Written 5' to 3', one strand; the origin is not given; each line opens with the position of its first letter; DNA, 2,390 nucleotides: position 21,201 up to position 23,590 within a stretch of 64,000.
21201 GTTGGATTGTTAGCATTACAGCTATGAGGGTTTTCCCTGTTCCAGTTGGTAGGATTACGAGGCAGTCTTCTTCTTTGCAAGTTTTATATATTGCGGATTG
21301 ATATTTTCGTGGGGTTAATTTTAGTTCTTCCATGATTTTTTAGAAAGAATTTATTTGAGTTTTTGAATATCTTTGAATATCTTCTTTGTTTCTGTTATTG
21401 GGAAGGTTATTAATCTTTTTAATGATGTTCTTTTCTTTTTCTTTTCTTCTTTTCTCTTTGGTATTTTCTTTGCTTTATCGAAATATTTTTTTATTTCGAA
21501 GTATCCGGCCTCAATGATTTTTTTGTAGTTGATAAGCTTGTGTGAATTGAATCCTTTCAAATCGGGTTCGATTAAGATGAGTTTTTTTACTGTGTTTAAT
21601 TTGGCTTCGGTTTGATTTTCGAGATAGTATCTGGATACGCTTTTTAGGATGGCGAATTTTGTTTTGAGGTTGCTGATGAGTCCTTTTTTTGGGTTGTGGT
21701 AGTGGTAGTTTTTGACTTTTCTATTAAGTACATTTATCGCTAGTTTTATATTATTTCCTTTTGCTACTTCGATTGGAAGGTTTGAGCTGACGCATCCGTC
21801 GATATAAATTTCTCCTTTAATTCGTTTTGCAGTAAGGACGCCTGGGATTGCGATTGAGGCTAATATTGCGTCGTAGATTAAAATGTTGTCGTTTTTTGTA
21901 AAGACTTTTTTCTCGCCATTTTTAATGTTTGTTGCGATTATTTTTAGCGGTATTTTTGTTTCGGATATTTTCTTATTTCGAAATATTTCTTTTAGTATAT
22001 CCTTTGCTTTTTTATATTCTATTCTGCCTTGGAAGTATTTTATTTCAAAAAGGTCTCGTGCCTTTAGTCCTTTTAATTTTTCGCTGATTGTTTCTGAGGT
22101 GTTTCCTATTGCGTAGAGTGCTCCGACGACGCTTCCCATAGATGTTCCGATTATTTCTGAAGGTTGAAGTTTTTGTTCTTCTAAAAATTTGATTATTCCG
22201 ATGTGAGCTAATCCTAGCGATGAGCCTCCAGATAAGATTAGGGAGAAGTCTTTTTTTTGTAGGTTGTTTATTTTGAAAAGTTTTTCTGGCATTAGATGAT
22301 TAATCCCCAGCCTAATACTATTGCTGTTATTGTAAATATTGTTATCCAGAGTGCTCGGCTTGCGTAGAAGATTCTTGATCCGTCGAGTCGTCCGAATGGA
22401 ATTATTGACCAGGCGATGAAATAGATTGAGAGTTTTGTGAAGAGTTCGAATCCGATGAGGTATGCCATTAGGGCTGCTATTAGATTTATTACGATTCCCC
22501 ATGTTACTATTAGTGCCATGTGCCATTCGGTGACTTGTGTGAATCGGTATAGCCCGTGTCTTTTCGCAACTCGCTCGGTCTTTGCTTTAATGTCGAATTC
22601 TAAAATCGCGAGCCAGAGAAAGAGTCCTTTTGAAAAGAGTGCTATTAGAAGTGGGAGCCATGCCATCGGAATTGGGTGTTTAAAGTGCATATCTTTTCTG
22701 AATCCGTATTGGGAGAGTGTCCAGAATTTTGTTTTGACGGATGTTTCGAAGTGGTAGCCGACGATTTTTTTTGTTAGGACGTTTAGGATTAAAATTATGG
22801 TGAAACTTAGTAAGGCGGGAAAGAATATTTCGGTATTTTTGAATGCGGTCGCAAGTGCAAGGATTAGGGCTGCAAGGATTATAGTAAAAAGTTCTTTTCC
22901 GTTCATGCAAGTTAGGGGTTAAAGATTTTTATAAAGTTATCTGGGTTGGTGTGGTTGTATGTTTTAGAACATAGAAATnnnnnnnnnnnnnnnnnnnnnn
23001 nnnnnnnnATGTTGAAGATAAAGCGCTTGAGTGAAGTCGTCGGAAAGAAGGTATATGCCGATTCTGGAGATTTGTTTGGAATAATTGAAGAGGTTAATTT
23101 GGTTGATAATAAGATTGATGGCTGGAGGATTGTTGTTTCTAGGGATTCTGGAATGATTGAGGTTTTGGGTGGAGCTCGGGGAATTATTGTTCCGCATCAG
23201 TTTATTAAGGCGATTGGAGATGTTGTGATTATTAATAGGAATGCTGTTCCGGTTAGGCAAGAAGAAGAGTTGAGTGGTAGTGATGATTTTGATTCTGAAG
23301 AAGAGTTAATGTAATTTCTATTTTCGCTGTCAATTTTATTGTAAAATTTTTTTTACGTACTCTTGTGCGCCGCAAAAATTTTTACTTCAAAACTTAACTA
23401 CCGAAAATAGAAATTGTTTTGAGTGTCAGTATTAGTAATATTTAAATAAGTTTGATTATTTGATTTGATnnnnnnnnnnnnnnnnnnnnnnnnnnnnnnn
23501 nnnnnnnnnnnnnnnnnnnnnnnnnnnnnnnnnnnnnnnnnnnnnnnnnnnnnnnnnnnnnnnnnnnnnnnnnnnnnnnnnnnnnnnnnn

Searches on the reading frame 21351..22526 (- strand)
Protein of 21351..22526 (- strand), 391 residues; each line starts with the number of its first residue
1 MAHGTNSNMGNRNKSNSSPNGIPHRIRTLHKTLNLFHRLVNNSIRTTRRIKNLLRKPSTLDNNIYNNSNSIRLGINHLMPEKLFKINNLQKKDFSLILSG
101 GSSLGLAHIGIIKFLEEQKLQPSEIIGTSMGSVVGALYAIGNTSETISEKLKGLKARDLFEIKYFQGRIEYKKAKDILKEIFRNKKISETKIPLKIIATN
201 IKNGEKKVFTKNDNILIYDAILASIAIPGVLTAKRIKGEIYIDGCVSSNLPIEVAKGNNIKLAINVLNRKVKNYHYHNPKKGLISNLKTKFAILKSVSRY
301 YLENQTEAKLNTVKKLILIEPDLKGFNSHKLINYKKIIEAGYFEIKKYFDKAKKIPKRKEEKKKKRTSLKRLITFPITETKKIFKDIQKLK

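Call 13: search_protein_families(library=pfam, proteins=[window:21351-22526:-])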
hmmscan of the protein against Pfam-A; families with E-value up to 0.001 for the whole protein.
window:21351-22526:- (391 aa): 1 family
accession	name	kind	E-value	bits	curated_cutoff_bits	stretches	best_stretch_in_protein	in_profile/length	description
PF01734.28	Patatin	-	3e-31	109.5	27.7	1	96-255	1-190/191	Patatin-like phospholipase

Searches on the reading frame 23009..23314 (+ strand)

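Call 13: search_protein_families(library=pfam, proteins=[window:23009-23314:+])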
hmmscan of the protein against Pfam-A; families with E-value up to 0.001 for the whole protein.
window:23009-23314:+ (101 aa): 1 family
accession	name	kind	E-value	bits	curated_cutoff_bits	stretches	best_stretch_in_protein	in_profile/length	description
PF05239.21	PRC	-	0.00077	19.9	21.2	0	6-77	5-73/78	PRC-barrel domain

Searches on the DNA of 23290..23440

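Call 105: search_rna_families(source=window, start=23290, end=23440, threshold=evalue, max_evalue=1)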
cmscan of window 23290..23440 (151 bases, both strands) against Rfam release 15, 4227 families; matches with E-value up to 1: 2.
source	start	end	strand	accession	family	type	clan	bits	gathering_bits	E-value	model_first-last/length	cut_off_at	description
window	23336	23392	+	RF03226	mir-8196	Gene; miRNA;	-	18.5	59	0.73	1-65/65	no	mir-8196 microRNA precursor family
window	23317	23411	-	RF02637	EF0408_EF0409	Gene; sRNA;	-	11.5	440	0.39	138-240/412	no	Enterococcus sRNA EF0408_EF0409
